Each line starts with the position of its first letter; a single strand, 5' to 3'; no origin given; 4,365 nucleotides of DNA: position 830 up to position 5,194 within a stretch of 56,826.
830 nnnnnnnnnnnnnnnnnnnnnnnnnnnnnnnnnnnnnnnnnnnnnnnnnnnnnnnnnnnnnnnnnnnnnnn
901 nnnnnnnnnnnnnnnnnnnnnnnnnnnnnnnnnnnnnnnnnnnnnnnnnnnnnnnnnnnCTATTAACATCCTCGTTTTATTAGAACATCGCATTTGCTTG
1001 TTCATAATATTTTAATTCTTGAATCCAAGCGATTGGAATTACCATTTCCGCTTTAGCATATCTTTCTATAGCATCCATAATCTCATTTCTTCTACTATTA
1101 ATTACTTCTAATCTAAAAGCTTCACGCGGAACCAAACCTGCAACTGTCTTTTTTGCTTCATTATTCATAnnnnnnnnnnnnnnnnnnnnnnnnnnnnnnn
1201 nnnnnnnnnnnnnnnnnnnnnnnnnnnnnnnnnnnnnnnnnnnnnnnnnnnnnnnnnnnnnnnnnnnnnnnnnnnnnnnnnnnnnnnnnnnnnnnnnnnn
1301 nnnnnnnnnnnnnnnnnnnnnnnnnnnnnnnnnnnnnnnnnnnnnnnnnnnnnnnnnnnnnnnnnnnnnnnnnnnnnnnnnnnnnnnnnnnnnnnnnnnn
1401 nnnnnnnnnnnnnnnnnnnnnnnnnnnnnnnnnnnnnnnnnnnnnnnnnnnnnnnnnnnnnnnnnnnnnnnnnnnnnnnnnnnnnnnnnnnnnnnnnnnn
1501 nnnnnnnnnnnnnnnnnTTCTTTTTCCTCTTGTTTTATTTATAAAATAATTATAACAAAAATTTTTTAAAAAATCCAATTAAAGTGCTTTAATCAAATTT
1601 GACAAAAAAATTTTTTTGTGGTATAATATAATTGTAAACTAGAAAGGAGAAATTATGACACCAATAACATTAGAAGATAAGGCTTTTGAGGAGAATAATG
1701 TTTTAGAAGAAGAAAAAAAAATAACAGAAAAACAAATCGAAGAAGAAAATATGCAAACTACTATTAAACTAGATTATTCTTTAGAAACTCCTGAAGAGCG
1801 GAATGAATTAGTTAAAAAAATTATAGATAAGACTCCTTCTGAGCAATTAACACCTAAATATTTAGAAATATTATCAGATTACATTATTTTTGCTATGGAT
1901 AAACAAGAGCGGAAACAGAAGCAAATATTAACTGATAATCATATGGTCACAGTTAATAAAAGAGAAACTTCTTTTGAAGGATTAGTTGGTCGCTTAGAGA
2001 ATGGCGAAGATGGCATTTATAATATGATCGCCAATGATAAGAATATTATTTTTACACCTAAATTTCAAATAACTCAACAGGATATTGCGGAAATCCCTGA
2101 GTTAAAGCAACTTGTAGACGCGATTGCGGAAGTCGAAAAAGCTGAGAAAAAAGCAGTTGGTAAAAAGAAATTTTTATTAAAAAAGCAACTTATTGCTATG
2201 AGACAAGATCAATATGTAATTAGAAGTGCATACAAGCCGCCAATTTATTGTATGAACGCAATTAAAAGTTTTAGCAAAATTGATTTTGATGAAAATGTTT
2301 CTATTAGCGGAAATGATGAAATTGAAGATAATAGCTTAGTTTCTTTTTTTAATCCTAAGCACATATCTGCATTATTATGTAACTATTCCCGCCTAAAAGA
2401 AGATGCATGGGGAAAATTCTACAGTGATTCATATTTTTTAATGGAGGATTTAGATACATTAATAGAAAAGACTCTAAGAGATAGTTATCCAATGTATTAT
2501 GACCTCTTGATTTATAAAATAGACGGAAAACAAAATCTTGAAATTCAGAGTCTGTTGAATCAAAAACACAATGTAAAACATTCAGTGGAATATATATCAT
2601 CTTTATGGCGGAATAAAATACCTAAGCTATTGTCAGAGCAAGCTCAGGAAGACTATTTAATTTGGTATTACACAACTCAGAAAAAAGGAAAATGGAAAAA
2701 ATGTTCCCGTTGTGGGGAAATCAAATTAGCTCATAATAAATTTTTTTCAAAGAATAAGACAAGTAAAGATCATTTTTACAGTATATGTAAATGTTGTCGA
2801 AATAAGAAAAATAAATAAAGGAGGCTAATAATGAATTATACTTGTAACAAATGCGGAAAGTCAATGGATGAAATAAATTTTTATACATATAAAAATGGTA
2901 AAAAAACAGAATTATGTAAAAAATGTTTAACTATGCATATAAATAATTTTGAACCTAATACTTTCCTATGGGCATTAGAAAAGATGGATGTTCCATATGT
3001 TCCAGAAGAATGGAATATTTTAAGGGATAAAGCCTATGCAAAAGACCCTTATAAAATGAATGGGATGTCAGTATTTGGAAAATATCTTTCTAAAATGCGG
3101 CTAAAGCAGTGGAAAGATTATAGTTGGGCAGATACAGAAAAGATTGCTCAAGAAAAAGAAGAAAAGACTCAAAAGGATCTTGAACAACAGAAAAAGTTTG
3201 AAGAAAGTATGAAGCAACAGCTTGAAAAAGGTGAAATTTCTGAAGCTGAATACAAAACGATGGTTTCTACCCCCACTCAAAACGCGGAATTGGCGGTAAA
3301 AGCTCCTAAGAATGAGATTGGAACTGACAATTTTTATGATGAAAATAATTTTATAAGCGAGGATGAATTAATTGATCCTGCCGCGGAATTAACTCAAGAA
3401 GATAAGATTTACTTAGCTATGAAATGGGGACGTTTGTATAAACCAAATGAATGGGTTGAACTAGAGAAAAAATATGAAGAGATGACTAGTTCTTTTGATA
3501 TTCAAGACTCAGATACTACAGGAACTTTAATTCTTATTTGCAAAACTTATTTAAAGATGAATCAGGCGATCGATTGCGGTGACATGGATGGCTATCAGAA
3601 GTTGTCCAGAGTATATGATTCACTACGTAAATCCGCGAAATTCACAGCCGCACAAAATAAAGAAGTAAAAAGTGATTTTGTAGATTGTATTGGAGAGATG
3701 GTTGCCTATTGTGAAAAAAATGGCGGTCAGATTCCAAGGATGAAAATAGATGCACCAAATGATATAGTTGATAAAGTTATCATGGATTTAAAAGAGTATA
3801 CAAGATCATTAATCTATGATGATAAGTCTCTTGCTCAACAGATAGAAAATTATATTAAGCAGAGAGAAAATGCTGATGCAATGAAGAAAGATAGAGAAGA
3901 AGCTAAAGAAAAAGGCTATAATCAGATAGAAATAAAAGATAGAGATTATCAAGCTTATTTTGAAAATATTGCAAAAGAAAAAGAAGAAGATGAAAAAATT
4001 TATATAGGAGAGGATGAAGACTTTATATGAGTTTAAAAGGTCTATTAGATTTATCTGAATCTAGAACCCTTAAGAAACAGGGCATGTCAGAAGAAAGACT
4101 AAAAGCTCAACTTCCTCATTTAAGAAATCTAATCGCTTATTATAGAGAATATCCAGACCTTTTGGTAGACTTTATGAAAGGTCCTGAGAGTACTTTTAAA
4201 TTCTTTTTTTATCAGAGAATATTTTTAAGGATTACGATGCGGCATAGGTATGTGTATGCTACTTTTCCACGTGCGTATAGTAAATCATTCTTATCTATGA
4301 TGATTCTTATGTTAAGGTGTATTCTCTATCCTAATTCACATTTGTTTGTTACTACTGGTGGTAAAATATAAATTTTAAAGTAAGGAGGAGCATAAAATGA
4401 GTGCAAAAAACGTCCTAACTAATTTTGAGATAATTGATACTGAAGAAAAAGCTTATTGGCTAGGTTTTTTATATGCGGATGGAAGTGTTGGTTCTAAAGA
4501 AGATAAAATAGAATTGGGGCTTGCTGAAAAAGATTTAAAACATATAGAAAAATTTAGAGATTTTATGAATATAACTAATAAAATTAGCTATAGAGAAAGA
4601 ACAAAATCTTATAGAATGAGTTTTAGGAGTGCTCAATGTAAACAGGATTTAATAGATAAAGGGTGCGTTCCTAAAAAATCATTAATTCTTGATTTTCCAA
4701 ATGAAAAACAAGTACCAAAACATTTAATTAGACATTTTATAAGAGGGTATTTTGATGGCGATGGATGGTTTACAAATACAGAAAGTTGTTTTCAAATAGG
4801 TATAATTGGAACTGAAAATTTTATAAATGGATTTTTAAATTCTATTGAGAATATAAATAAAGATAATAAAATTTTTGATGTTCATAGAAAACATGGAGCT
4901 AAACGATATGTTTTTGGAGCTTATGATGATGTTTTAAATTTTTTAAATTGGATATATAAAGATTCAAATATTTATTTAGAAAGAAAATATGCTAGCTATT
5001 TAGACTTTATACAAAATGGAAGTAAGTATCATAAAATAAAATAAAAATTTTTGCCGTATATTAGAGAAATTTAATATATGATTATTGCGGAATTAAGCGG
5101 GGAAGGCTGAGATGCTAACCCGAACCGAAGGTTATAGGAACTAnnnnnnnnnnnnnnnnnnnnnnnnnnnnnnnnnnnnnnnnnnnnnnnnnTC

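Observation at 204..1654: Divergently transcribed SLOG(DUF2493) - small ORF - PARG-macrodomain operon at the left end: candidate ADP-ribose/NAD-signal anti-defence module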

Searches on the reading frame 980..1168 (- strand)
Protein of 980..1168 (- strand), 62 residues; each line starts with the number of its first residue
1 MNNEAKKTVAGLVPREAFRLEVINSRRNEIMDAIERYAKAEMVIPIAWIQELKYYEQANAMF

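Call 3: search_protein_families(library=pfam, proteins=[window:980-1168:-], max_evalue=1)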
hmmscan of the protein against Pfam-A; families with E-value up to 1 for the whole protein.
window:980-1168:- (62 aa): 0 families

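Call 4: search_protein_families(library=ncbifam, proteins=[window:980-1168:-], max_evalue=1)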
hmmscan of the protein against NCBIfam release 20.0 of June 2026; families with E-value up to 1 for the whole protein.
window:980-1168:- (62 aa): 0 families

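Call 5: search_protein_families(library=phrogs, proteins=[window:980-1168:-], max_evalue=0.1)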
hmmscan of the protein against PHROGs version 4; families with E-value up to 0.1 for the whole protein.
window:980-1168:- (62 aa): 2 families
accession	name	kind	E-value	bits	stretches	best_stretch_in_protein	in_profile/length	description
phrog_31388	-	unknown function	0.061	14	1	17-40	20-43/44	-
phrog_38626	-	unknown function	0.093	13.5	0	22-37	5-20/43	-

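Call 11: search_protein_families(library=padloc, proteins=[window:980-1168:-], max_evalue=0.1)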
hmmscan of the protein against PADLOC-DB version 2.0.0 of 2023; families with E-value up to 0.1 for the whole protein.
window:980-1168:- (62 aa): 0 families

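Call 65: find_homologous_proteins(query=window:980-1168:-, max_evalue=0.01)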
Query window:980-1168:- (62 aa): 17 proteins with E <= 0.01 among 17 candidates.
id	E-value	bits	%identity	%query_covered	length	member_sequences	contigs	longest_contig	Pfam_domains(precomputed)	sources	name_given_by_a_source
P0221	2.8e-32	126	100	100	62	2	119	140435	-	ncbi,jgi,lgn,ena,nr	jgi:hypothetical protein|nr:MAG TPA: hypothetical protein [Caudoviricetes sp.]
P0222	6.6e-32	125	98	100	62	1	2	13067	-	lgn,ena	-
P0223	1.1e-31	124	98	100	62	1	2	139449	-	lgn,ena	-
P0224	1.3e-31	124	98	100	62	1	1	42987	-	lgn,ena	-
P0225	2.3e-30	120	94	100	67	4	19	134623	-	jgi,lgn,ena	-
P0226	1.0e-29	118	95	100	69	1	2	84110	-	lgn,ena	-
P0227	5.6e-28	112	96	92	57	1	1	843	-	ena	-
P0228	6.7e-28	112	89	100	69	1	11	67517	-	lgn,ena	-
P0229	6.7e-28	112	89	100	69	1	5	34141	-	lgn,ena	-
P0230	1.9e-27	111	88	100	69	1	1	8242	-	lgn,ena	-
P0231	3.7e-27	110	88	100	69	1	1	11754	-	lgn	-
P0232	4.6e-27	109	86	100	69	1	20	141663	-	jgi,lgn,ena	jgi:hypothetical protein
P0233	1.5e-26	108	85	100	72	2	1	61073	-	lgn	-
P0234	2.1e-26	107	100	87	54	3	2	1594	-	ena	-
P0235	3.4e-26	107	86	100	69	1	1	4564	-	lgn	-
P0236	6.6e-25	103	84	100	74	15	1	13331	-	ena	-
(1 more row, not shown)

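Call 66: find_encoding_contigs(protein=P0232, flank=5000, max_places=3)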
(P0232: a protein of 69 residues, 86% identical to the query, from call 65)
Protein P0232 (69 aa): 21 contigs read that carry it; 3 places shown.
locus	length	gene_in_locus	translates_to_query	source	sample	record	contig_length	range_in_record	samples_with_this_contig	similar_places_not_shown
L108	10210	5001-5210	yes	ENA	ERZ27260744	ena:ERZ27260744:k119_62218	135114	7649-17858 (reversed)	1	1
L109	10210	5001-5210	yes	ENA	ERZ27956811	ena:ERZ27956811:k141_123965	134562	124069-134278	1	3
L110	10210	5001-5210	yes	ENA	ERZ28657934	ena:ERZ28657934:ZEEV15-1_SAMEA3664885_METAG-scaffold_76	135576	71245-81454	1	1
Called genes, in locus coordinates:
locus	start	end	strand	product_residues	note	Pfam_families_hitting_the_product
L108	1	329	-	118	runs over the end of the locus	-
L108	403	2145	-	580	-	-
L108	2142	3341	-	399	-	PF27269:YonG_N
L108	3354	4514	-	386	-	-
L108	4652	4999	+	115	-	-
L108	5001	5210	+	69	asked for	-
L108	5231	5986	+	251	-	PF10021:PARG_cat_microb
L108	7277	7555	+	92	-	-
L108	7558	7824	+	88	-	-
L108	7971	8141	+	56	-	-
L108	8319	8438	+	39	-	-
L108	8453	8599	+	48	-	-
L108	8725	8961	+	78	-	-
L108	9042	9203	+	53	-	-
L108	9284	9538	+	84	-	-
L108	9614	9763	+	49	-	-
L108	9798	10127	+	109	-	-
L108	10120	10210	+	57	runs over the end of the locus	-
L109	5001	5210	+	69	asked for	-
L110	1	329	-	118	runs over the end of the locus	-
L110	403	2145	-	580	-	-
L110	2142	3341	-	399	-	PF27269:YonG_N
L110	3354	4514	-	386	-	-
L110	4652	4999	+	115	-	-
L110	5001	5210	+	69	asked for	-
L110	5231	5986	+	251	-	PF10021:PARG_cat_microb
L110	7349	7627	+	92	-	-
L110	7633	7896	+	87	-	-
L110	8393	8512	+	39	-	-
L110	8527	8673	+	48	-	-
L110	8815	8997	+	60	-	-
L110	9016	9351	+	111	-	-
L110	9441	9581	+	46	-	-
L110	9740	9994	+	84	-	-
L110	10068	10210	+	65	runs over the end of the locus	-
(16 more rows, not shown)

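Call 67: find_encoding_contigs(protein=P0236, flank=5000, max_places=2)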
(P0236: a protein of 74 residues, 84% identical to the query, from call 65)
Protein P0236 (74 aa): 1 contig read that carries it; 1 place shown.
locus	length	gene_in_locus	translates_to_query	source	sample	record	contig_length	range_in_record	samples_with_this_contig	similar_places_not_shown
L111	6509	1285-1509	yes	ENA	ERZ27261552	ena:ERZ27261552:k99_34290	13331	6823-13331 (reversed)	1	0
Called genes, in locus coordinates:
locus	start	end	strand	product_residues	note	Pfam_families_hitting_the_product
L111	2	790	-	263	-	?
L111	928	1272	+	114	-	-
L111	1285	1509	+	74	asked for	-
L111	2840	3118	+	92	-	-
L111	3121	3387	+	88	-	-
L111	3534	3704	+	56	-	-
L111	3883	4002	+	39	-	-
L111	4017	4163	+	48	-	-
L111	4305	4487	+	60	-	-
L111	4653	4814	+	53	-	-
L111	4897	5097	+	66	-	-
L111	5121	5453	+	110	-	-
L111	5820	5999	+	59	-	-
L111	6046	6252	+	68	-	-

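Call 68: find_encoding_contigs(protein=P0233, flank=5000, max_places=2)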
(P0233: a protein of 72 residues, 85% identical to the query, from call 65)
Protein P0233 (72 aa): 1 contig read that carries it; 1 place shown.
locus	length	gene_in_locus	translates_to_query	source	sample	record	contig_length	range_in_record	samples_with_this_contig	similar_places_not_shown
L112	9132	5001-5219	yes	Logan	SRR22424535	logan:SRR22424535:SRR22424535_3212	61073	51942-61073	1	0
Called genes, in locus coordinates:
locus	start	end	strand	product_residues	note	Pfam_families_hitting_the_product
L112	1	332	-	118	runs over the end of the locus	-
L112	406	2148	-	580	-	-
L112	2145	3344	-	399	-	PF27269:YonG_N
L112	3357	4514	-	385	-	-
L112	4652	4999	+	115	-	-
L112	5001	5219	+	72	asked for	-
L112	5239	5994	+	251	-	PF10021:PARG_cat_microb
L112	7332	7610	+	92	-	-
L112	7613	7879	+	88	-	-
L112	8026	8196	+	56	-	-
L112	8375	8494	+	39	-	-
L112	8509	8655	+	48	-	-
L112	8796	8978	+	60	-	-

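Call 83: predict_structure(alignment_id=A5)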
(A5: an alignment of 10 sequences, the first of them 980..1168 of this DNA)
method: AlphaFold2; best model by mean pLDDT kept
length: 62 residues; sequences in the alignment: 10
mean_pLDDT: 81.3   pTM: 0.60
mean pLDDT of the five models: 81.3, 81.2, 79.7, 77.5, 74.2
residues with pLDDT >= 90: 31; 70-90: 17; 50-70: 5; < 50: 9
segments of 3 or more residues with pLDDT < 50: 1-9
pLDDT, mean of each block of 10 residues (from residue 1): 45 73 92 97 95 88 73
secondary structure, 60 per line:
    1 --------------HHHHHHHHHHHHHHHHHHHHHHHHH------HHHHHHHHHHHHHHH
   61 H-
elements in order: H15-39 H46-61

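Call 87: fold_search(model_id=the predicted structure, library=pdb)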
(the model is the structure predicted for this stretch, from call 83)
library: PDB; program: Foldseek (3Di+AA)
matches with E <= 10: 65; with E <= 0.001: 0
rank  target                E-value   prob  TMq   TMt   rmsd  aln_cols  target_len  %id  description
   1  1ma1_A                2.5e+00  0.72  0.55  0.18   0.9        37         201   14  Structure and properties of the atypical iron superoxide dismutase from Methanobacterium thermoautotrophicum (released 2002-08-21)
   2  3ak2_B                2.6e+00  0.54  0.57  0.19   1.9        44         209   18  Superoxide dismutase from Aeropyrum pernix K1, Mn-bound form (released 2011-02-02)
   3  6he1_A                4.0e+00  0.47  0.56  0.09   1.5        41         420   17  Pseudomonas aeruginosa Seryl-tRNA Synthetase in Complex with 5'-O-(N-(L-seryl)-sulfamoyl)N3-methyluridine (released 2019-12-04)
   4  5lcy_A                4.0e+00  0.25  0.52  0.38   3.2        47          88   19  Formaldehyde-Responsive Regulator FrmR E64H variant from Salmonella enterica serovar Typhimurium (released 2016-08-10)
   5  6iid_A                4.0e+00  0.14  0.37  0.10   8.3        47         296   11  Human EXOG-H140A in complex with RNA-DNA chimeric duplex (released 2019-04-03)
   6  2yfc_C                4.3e+00  0.33  0.50  0.25   2.1        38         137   10  STRUCTURAL AND FUNCTIONAL INSIGHTS OF DR2231 PROTEIN, THE MAZG-LIKE NUCLEOSIDE TRIPHOSPHATE PYROPHOSPHOHYDROLASE FROM  (released 2011-07-06)
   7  5hva_A                4.3e+00  0.33  0.50  0.24   2.1        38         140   10  Crystal structure of DR2231 in complex with dUMPNPP and magnesium. (released 2016-10-26)
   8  5lcy_B                4.3e+00  0.23  0.51  0.37   3.2        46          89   20  Formaldehyde-Responsive Regulator FrmR E64H variant from Salmonella enterica serovar Typhimurium (released 2016-08-10)
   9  4ps2                  4.3e+00  0.15  0.51  0.42  11.2        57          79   14  Structure of the C-terminal fragment (87-165) of E.coli EAEC TssB molecule (released 2015-03-11)
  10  6hdz_A                4.6e+00  0.41  0.56  0.09   1.4        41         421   17  Pseudomonas aeruginosa Seryl-tRNA Synthetase in Complex with 5'-O-(N-(L-seryl)-Sulfamoyl)uridine (released 2019-12-04)
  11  9flg_MODEL_1_A        4.6e+00  0.38  0.57  0.28   1.9        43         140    9  Solution NMR structure of the Delta60 domain of the hepatitis delta virus small antigen SHDAg (released 2025-04-16)
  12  5hwu_A                4.6e+00  0.30  0.49  0.24   2.1        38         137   10  Crystal Structure of DR2231_E46A mutant in complex with dUMPNPP and Manganese (released 2016-10-26)
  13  5lbm_A                4.9e+00  0.16  0.44  0.34   3.2        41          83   20  The asymmetric tetrameric structure of the formaldehyde sensing transcriptional repressor FrmR from Escherichia coli (released 2016-12-21)
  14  8f8y_A                5.3e+00  0.41  0.53  0.08   1.2        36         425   17  PHF2 (PHD+JMJ) in Complex with VRK1 N-Terminal Peptide (released 2023-01-18)
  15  8kca_A                5.3e+00  0.30  0.48  0.19   1.7        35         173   11  Crystal structure of DDX53 helicase domain (released 2023-08-30)
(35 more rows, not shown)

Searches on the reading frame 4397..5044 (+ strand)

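Call 75: search_protein_families(library=pfam, proteins=[window:4397-5044:+], max_evalue=0.001)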
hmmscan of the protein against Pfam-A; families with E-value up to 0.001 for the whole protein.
window:4397-5044:+ (215 aa): 2 families
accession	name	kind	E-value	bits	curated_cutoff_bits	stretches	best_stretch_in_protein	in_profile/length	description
PF14528.11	LAGLIDADG_3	-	4.2e-08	33.8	22.5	0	111-130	3-22/82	LAGLIDADG-like domain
PF14527.11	LAGLIDADG_WhiA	-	0.00015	22.2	23.2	0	18-80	2-65/93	WhiA LAGLIDADG-like domain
